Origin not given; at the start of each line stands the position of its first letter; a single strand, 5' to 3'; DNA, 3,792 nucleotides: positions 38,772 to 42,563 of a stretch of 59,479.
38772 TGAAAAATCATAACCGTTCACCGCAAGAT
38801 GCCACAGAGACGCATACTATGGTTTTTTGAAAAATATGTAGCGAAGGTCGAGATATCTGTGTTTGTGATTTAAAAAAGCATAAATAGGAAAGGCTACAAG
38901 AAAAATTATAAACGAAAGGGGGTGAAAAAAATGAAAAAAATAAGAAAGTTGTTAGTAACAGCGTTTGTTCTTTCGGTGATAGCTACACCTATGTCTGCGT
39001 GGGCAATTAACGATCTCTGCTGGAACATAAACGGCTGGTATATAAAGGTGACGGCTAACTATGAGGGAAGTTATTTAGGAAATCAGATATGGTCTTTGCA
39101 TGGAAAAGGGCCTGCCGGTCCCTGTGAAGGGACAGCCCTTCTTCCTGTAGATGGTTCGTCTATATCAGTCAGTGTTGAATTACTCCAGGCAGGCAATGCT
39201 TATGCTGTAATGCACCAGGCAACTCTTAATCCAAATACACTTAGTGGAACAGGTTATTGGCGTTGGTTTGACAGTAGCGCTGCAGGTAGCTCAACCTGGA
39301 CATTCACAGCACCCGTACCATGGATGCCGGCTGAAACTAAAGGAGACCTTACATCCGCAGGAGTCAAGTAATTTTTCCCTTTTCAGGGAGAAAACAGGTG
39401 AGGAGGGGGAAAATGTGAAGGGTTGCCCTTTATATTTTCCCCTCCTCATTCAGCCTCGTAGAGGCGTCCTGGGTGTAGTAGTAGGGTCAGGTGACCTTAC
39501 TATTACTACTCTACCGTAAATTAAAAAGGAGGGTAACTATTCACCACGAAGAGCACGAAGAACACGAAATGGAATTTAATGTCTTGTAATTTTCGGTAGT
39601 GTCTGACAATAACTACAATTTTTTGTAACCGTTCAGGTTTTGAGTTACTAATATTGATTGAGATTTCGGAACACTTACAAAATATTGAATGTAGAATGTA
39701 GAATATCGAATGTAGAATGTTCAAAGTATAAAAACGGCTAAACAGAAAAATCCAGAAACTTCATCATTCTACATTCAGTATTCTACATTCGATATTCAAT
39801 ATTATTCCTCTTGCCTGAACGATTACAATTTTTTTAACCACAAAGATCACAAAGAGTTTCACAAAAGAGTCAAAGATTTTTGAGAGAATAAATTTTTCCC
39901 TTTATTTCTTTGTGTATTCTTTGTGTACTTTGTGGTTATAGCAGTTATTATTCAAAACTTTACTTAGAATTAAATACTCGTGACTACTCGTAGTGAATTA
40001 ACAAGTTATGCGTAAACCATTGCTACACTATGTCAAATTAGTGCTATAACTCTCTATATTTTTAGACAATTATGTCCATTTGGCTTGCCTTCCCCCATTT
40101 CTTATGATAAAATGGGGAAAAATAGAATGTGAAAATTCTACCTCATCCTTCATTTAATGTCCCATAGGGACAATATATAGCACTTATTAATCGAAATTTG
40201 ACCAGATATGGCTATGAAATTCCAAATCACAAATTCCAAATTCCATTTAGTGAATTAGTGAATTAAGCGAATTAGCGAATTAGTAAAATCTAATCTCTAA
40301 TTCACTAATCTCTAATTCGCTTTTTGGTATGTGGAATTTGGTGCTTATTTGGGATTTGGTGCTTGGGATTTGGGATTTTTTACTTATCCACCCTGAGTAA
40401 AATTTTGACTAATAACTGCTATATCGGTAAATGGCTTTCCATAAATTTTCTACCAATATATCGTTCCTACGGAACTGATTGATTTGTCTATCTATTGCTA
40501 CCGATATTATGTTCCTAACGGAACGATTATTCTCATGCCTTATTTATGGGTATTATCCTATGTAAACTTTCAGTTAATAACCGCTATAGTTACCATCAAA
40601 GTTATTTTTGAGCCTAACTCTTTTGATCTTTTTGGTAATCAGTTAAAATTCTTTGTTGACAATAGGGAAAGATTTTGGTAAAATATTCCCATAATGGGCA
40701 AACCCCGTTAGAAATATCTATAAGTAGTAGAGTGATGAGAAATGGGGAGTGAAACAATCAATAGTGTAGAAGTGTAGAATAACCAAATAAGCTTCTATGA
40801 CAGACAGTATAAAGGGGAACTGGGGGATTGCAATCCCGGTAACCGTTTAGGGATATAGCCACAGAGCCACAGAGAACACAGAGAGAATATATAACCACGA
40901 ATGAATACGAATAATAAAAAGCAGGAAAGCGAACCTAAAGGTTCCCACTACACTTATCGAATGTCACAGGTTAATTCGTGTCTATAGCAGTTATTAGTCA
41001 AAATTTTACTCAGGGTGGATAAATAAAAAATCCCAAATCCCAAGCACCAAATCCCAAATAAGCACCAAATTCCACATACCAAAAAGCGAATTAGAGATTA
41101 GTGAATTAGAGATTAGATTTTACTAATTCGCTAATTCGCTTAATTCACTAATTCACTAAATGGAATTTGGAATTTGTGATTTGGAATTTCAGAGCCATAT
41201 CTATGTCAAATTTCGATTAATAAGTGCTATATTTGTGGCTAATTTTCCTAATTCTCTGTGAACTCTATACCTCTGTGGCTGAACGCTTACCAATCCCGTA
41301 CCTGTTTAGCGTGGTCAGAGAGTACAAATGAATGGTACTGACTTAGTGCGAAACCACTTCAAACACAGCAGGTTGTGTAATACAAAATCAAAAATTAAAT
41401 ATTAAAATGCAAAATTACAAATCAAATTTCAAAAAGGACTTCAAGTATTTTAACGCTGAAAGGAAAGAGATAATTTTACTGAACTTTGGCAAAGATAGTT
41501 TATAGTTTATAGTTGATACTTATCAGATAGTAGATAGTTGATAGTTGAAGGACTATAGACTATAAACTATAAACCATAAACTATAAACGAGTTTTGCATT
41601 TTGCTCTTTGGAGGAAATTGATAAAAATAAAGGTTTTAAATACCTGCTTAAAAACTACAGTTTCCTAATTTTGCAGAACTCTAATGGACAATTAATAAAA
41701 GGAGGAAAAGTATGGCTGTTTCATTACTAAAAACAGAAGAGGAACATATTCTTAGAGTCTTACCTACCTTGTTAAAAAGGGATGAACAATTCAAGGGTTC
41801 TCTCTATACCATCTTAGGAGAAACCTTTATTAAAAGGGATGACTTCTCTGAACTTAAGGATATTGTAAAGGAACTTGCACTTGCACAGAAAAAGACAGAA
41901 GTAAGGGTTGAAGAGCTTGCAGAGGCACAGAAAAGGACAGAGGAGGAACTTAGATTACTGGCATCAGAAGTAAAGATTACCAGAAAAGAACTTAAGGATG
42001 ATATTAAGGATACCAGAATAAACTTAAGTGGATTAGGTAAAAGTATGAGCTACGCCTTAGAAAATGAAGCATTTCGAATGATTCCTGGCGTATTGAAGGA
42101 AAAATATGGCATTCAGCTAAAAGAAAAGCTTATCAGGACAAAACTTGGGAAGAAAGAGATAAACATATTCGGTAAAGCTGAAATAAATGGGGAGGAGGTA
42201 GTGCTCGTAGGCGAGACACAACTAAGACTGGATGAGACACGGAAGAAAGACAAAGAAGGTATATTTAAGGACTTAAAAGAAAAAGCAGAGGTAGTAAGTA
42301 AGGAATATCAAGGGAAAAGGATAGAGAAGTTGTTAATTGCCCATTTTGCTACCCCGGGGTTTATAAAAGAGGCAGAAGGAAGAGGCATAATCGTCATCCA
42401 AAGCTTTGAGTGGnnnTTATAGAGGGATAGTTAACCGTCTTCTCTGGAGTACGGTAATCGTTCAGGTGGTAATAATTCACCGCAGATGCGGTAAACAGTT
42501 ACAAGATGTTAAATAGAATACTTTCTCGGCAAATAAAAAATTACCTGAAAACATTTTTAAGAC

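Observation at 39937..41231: A 248-bp MITE family with a filled site and an empty site visible in the same window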

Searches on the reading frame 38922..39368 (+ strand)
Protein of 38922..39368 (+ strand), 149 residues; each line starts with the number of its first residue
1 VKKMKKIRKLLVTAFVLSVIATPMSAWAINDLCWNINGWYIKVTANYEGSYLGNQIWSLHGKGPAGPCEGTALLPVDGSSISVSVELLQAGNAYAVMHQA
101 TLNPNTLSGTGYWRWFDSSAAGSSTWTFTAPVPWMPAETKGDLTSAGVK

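Call 76: find_encoding_contigs(protein=window:38922-39368:+, flank=4000, max_places=8)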
Protein window:38922-39368:+ (149 aa): no gene with exactly this product is on record in the collection.

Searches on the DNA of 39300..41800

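Call 47: search_rna_families(source=window, start=39300, end=41800, threshold=evalue, max_evalue=1)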
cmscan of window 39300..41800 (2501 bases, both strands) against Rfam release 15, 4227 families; matches with E-value up to 1: 9.
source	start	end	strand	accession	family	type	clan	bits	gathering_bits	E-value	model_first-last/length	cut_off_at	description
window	39343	39457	-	RF00306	snoZ178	Gene; snRNA; snoRNA; CD-box;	-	26.6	100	0.01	1-152/152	no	Small nucleolar RNA Z178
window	41605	41686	+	RF01181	snR77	Gene; snRNA; snoRNA; CD-box;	CL00057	25.8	50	0.71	1-83/83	no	Small nucleolar RNA snR77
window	39403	39446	+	RF03778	mir-483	Gene; miRNA;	-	22.7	60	0.42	1-75/75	no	mir-483 microRNA precursor family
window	39398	39449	+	RF04164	MIR1507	Gene; miRNA;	-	22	73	0.083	25-81/107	no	MIR1507 microRNA precursor family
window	39832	39941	+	RF03457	MIR173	Gene; miRNA;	-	22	70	0.28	1-102/102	no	MIR173 microRNA precursor family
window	39838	39935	+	RF04171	MIR1509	Gene; miRNA;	-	21.9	87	0.45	1-121/121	no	MIR1509 microRNA precursor family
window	39471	39511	+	RF03833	mir-5928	Gene; miRNA;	-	20.5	59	0.88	18-57/75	no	mir-5928 microRNA precursor family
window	39697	39787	-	RF03962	mir-958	Gene; miRNA;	-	19.3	78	0.89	1-92/92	no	mir-958 microRNA precursor family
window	39391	39457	-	RF00811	mir-84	Gene; miRNA;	-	18.3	60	0.66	1-75/75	no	mir-84 microRNA precursor family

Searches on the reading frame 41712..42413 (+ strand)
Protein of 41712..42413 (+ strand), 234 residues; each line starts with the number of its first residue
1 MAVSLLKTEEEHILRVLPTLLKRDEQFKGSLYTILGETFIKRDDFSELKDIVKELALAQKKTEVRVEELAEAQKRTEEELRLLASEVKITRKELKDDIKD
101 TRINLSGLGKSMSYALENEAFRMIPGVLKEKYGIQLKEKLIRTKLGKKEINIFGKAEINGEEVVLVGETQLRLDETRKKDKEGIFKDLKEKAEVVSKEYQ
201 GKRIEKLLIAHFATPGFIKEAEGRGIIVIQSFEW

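Call 75: find_encoding_contigs(protein=window:41712-42413:+, flank=4000, max_places=8)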
Protein window:41712-42413:+ (234 aa): no gene with exactly this product is on record in the collection.

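Call 77: find_homologous_proteins(query=window:41712-42413:+, max_evalue=1e-20)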
Query window:41712-42413:+ (234 aa): 899 proteins with E <= 1e-20 among 3224 candidates; the best 120 are listed.
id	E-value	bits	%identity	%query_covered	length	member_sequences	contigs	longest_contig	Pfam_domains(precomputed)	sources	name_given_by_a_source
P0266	1.2e-137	475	100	100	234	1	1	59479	PF26618.1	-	-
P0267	1.7e-122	425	94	100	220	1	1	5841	PF26618.1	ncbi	ncbi:MAG: hypothetical protein AB1422_15645 [bacterium]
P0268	2.2e-75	271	63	85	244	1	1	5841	PF26618.1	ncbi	ncbi:MAG: hypothetical protein AB1422_15640 [bacterium]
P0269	1.2e-63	233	55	78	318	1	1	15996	PF26618.1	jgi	-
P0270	1.7e-62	229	54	78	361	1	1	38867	PF26618.1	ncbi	ncbi:MAG: hypothetical protein AB1797_02910 [bacterium]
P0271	4.1e-60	221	51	82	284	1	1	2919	PF26618.1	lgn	-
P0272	1.1e-59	220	55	78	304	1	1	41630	PF26618.1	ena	-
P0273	1.3e-59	220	50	86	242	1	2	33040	PF26618.1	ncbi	-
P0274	1.4e-59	219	54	84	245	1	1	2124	PF26618.1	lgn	-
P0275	2.8e-59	219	46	88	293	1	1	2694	PF26618.1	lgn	-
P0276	3.3e-59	218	51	78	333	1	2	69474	PF10779.15,PF07889.18,PF26618.1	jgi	-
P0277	5.5e-59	218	43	85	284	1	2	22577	PF26618.1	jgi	jgi:myosin heavy subunit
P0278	1.4e-58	216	49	89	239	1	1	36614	PF26618.1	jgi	jgi:hypothetical protein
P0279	1.4e-58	216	47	85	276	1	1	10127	PF01519.23,PF07889.18,PF26618.1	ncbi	-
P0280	3.4e-58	215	44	85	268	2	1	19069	PF26618.1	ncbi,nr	ncbi:hypothetical protein HUU05_00840 [candidate division KSB1 bacterium]|nr:hypothetical protein [c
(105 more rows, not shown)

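Call 78: find_encoding_contigs(protein=P0267, flank=6000, max_places=4)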
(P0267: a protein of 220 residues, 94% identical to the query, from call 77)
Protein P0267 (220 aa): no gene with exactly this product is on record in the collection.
